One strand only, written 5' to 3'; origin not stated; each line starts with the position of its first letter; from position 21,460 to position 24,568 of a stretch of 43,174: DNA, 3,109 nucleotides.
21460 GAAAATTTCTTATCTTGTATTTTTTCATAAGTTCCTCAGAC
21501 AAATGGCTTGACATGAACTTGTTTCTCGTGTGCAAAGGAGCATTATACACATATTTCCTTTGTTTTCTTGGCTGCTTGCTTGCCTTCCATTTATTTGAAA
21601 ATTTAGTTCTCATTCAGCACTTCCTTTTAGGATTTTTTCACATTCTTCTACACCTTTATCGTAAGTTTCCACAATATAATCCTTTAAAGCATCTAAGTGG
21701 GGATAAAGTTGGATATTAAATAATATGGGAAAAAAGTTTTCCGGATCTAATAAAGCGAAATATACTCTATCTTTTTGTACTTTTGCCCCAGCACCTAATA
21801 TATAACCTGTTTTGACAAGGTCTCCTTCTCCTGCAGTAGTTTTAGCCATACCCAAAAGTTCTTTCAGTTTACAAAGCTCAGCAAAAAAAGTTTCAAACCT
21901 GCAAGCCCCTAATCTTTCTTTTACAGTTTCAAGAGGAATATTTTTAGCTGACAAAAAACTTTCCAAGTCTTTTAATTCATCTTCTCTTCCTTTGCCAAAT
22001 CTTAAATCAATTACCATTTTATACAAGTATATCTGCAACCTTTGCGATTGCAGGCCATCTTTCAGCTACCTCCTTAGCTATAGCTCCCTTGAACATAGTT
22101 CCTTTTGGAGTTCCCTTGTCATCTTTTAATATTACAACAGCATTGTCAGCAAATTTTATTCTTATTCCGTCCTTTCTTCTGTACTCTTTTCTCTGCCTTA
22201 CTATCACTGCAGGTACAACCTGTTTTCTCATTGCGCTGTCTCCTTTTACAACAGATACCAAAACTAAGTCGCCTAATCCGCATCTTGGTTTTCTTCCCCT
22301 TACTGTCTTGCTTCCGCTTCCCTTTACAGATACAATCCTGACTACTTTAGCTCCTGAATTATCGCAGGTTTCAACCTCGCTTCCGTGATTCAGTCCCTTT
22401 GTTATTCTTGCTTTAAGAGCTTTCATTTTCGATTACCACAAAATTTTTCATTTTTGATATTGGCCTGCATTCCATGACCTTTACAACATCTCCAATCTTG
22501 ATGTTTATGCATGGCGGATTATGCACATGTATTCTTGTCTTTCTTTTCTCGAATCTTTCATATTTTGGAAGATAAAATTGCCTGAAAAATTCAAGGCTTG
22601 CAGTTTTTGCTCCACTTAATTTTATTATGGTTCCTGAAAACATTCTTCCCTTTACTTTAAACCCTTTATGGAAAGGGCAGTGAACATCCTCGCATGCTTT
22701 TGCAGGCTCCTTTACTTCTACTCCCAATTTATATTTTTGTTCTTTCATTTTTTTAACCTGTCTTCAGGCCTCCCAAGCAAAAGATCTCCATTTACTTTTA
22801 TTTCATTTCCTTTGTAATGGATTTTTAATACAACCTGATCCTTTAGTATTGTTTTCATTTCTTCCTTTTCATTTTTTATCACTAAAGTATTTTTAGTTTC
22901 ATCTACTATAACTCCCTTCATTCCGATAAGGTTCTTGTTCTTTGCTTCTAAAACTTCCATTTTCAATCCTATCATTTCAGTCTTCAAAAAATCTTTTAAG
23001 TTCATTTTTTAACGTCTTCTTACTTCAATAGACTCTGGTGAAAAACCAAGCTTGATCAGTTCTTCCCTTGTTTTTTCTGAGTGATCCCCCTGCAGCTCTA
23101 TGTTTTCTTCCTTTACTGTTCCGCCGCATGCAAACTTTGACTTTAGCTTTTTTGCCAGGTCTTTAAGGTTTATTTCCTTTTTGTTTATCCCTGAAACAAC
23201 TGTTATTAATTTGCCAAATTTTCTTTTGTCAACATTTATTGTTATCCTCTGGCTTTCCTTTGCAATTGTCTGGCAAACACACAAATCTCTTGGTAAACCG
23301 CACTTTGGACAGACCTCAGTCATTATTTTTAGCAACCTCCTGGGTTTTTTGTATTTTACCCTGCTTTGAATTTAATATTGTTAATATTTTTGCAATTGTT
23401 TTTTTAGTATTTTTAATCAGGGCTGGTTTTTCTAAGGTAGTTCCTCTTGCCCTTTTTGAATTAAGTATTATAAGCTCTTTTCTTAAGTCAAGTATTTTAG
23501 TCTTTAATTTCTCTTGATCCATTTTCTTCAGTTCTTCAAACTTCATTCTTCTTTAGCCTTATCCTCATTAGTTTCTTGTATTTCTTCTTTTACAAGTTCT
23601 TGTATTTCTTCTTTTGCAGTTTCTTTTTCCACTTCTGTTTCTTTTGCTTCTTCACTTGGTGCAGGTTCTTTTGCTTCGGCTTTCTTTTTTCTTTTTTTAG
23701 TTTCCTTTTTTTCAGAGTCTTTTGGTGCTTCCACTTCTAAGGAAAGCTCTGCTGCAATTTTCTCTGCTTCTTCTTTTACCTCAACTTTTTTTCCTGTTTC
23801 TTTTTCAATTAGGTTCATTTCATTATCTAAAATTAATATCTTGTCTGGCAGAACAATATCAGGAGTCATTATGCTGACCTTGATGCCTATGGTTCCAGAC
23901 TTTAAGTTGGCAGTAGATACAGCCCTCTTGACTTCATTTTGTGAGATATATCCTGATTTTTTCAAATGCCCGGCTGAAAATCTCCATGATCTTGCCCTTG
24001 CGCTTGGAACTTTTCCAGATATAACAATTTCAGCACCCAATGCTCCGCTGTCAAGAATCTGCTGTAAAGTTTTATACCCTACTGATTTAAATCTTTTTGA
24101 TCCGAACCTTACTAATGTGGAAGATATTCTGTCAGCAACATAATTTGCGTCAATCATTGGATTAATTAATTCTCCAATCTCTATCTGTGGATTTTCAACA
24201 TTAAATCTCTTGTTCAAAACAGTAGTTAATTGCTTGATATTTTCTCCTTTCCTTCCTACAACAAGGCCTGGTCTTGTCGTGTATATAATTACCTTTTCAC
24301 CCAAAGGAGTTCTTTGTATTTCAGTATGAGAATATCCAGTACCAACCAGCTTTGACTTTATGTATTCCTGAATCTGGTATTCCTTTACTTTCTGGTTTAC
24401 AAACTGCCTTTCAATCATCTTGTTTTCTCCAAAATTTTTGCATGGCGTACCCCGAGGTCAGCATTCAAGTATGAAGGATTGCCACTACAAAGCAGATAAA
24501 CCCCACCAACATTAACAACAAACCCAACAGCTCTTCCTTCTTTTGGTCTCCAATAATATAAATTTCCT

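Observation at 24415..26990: Two paralogous unknown proteins wedged into the invariant L2-S19-L22-S3 block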

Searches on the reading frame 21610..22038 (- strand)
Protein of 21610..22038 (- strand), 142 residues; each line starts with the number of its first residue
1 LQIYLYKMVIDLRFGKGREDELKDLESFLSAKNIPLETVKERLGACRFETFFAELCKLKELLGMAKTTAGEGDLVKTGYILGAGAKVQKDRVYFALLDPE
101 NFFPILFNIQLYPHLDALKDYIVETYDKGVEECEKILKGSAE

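Call 4: search_protein_families(library=pfam, proteins=[window:21610-22038:-], max_evalue=1)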
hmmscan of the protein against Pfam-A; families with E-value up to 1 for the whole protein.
window:21610-22038:- (142 aa): 3 families
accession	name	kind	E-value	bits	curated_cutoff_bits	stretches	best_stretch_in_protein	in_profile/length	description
PF19925.4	DUF6388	-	0.019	15.9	25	1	83-129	43-89/107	Family of unknown function (DUF6388)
PF09636.16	XkdW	-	0.07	13.3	24.6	1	110-126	7-23/57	XkdW protein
PF23632.1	SAP_RNF34_RFFL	-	0.09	12.9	27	1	22-42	13-33/50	RNF34/RFFL SAP domain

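Call 6: search_protein_families(library=ncbifam, proteins=[window:21610-22038:-], max_evalue=1)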
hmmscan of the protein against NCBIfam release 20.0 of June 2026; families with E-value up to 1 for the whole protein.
window:21610-22038:- (142 aa): 0 families

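Call 7: search_protein_families(library=phrogs, proteins=[window:21610-22038:-], max_evalue=1)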
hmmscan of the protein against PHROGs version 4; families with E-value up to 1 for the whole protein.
window:21610-22038:- (142 aa): 1 family
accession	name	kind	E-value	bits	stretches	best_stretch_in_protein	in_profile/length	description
phrog_10998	-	unknown function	0.21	12.8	1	111-132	41-62/74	-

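Call 102: search_protein_families(library=padloc, proteins=[window:21610-22017:-], max_evalue=0.01)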
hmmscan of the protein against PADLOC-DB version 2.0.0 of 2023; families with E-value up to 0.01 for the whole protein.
window:21610-22017:- (135 aa): 0 families

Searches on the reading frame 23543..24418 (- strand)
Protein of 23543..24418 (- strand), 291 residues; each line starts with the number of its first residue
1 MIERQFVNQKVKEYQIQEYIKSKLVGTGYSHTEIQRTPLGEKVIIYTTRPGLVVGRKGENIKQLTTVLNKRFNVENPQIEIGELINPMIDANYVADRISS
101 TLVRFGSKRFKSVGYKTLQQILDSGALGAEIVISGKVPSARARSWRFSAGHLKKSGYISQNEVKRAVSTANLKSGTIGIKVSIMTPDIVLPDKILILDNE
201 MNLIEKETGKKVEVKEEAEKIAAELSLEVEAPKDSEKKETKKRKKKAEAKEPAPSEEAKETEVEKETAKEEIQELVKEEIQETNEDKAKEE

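Call 4: search_protein_families(library=pfam, proteins=[window:23543-24418:-], max_evalue=1)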
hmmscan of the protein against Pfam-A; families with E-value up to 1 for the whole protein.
window:23543-24418:- (291 aa): 3 families
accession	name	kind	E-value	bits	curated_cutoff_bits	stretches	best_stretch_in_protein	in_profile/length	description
PF00189.25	Ribosomal_S3_C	-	8.8e-16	58.7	34.1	1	109-183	10-83/83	Ribosomal protein S3, C-terminal domain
PF07650.23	KH_2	-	1.2e-14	54.3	22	1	16-81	2-68/78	KH domain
PF00013.35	KH_1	-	0.054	13.7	21.5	1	51-65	12-26/66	KH domain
